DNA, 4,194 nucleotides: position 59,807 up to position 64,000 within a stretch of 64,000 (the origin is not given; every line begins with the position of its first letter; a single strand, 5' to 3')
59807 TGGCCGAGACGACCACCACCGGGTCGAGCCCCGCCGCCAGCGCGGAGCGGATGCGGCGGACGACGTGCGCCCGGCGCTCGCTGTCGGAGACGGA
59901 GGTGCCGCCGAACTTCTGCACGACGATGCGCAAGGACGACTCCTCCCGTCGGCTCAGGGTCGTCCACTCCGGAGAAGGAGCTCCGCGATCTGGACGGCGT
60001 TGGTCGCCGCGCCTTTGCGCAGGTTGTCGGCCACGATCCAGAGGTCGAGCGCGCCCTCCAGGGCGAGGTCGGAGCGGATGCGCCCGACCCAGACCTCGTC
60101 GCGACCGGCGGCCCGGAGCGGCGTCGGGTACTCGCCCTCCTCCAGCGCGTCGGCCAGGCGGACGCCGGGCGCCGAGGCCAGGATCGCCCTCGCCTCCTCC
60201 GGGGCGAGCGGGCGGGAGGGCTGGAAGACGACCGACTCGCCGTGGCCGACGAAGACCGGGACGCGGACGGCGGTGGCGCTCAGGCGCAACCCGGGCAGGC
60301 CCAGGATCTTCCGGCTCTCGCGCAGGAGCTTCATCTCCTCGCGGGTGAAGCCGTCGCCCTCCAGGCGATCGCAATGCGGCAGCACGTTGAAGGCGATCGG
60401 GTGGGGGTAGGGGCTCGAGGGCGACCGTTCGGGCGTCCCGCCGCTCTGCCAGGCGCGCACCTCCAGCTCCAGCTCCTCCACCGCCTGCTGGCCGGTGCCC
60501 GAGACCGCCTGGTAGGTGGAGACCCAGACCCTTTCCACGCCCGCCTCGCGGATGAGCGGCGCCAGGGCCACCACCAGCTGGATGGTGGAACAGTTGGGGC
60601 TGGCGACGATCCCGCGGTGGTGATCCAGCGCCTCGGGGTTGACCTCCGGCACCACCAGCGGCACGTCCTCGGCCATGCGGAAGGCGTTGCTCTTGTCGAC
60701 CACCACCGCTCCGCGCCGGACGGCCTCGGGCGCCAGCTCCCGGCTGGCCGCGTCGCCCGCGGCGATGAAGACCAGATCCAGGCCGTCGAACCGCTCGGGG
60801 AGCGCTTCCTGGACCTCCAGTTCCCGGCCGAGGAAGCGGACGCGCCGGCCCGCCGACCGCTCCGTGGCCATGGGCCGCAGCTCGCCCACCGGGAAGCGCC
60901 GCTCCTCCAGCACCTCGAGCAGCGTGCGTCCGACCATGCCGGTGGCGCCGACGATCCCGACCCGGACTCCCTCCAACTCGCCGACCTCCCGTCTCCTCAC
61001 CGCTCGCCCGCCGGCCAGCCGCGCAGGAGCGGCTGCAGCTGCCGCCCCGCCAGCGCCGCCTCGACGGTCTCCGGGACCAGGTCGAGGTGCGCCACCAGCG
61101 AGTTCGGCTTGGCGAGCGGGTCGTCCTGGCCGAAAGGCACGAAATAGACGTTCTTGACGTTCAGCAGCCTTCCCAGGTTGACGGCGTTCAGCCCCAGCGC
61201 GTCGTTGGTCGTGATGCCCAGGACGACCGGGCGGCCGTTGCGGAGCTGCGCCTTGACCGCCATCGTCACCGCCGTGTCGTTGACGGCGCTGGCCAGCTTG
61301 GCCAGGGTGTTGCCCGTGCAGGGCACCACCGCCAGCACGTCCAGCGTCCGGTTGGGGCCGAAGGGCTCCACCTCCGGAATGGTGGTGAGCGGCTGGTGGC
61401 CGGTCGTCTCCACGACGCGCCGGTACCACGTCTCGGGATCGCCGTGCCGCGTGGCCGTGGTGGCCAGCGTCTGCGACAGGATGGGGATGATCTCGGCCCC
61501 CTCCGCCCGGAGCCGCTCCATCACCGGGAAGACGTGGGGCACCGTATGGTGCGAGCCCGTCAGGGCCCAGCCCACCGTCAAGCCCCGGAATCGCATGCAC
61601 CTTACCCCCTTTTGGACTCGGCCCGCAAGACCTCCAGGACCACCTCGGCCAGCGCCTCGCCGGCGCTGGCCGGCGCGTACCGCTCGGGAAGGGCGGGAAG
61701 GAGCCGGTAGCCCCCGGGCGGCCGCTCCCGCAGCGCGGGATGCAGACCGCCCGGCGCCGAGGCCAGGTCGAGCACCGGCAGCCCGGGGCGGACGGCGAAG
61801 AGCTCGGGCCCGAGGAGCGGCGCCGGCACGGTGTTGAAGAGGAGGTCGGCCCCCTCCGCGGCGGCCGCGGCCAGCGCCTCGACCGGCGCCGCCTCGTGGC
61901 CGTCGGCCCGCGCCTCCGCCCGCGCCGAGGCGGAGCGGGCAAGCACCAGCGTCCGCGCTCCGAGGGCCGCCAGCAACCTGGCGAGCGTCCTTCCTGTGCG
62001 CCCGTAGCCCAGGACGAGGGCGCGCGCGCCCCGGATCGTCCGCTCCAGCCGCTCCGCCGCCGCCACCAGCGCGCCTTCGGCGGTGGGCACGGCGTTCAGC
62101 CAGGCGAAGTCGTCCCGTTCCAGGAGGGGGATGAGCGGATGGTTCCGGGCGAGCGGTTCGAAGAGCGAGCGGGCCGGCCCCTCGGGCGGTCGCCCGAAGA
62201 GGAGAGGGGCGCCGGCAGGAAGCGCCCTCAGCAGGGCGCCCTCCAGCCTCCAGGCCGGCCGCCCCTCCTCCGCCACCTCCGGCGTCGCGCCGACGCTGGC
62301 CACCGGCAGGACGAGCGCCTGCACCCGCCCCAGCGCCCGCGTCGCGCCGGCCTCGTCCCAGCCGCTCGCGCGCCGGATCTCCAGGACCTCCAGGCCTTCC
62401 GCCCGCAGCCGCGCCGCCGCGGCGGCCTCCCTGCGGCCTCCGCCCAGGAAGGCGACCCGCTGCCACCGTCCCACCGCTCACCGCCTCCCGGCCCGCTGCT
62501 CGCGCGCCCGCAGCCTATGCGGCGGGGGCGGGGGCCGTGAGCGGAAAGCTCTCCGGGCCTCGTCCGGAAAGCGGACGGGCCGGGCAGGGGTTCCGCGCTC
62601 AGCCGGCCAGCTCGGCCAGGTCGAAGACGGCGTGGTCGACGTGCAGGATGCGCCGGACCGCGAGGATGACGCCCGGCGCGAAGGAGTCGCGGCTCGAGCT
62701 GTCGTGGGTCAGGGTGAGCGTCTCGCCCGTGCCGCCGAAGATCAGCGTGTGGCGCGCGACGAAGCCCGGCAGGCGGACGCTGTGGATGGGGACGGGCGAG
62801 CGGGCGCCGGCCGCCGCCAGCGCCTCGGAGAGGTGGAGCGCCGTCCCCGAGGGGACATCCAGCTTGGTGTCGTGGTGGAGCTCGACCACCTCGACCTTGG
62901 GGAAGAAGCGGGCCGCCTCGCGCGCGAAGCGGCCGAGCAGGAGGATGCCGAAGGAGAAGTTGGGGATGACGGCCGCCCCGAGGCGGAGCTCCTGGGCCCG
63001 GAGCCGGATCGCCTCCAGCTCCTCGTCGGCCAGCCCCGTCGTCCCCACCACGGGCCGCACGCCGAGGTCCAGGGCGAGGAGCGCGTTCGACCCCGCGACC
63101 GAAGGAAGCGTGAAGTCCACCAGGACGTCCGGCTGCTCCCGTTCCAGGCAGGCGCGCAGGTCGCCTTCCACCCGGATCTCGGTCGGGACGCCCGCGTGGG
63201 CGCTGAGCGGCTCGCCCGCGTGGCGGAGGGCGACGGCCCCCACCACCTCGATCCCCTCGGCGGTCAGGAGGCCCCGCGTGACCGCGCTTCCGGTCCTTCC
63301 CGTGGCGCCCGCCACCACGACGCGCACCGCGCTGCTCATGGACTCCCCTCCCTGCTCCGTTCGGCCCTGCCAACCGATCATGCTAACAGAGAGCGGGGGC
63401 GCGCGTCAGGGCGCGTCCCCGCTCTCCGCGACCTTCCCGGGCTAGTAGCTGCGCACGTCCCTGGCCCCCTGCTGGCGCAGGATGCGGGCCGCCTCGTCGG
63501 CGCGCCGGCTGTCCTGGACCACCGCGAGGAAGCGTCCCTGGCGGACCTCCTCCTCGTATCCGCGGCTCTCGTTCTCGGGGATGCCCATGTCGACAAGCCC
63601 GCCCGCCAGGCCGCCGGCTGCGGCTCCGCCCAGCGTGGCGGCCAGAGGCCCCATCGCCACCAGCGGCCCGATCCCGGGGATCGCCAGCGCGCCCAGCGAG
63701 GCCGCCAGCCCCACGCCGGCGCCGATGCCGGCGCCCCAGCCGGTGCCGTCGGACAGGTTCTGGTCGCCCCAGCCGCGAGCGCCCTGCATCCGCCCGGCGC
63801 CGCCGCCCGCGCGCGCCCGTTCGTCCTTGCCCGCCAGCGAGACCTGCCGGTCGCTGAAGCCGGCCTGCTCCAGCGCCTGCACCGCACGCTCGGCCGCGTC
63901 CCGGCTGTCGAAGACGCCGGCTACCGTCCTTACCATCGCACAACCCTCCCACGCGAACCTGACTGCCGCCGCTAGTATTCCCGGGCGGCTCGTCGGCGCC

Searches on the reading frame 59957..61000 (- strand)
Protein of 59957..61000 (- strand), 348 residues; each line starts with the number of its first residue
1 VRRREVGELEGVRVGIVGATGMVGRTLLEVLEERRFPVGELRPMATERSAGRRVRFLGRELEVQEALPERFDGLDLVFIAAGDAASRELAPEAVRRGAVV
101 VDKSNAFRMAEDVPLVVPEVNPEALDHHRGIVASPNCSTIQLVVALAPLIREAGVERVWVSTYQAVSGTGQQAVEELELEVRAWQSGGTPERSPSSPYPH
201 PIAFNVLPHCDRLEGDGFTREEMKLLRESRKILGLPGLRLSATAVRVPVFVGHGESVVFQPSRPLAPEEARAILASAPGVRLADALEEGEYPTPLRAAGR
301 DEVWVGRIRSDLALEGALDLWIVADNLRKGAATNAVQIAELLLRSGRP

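Call 81: search_protein_families(library=pfam, proteins=[window:59957-61000:-], max_evalue=0.0001)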
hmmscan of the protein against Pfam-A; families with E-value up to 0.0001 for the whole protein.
window:59957-61000:- (348 aa): 2 families
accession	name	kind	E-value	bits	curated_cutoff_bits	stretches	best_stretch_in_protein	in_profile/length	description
PF02774.23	Semialdhyde_dhC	-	3.6e-42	145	26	1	146-329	1-184/184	Semialdehyde dehydrogenase, dimerisation domain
PF01118.30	Semialdhyde_dh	-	2.4e-34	118.8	26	1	13-127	1-120/121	Semialdehyde dehydrogenase, NAD binding domain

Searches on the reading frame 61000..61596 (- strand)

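Call 81: search_protein_families(library=pfam, proteins=[window:61000-61596:-], max_evalue=0.0001)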
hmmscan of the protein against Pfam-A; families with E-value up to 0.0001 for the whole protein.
window:61000-61596:- (199 aa): 1 family
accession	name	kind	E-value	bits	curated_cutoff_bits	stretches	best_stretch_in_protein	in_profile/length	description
PF02441.25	Flavoprotein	-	3.3e-27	95.5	22.7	1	8-185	3-157/162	Flavoprotein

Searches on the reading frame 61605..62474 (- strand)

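Call 81: search_protein_families(library=pfam, proteins=[window:61605-62474:-], max_evalue=0.0001)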
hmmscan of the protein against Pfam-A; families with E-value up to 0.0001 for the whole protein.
window:61605-62474:- (290 aa): 2 families
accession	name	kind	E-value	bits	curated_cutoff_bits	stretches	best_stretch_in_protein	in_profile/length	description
PF02826.25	2-Hacid_dh_C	-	4.1e-07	30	25.1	1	139-205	26-92/178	D-isomer specific 2-hydroxyacid dehydrogenase, NAD binding domain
PF03807.23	F420_oxidored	-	4.7e-05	24.4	21.6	0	154-218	4-69/94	NADP oxidoreductase coenzyme F420-dependent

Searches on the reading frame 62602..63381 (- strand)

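Call 81: search_protein_families(library=pfam, proteins=[window:62602-63381:-], max_evalue=0.0001)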
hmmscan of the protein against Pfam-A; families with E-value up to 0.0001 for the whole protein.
window:62602-63381:- (260 aa): 2 families
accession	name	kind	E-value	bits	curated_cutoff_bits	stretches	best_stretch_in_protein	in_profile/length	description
PF05173.19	DapB_C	-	3.9e-30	104.8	27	1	145-257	1-119/121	Dihydrodipicolinate reductase, C-terminus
PF01113.26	DapB_N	-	2.7e-23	82.8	25.6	1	19-142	1-124/124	Dihydrodipicolinate reductase, N-terminus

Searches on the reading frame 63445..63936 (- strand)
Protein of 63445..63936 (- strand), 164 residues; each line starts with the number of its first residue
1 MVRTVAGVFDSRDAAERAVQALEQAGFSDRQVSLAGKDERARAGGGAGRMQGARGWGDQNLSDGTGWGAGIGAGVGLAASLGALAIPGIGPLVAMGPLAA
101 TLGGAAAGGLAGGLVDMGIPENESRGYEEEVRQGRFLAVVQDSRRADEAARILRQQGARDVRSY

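Call 81: search_protein_families(library=pfam, proteins=[window:63445-63936:-], max_evalue=0.0001)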
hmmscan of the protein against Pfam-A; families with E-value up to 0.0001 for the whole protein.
window:63445-63936:- (164 aa): 1 family
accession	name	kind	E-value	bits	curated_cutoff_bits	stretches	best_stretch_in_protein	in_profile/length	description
PF11181.13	YflT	-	8.8e-07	29.8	26.2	0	5-40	2-37/99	Heat induced stress protein YflT domain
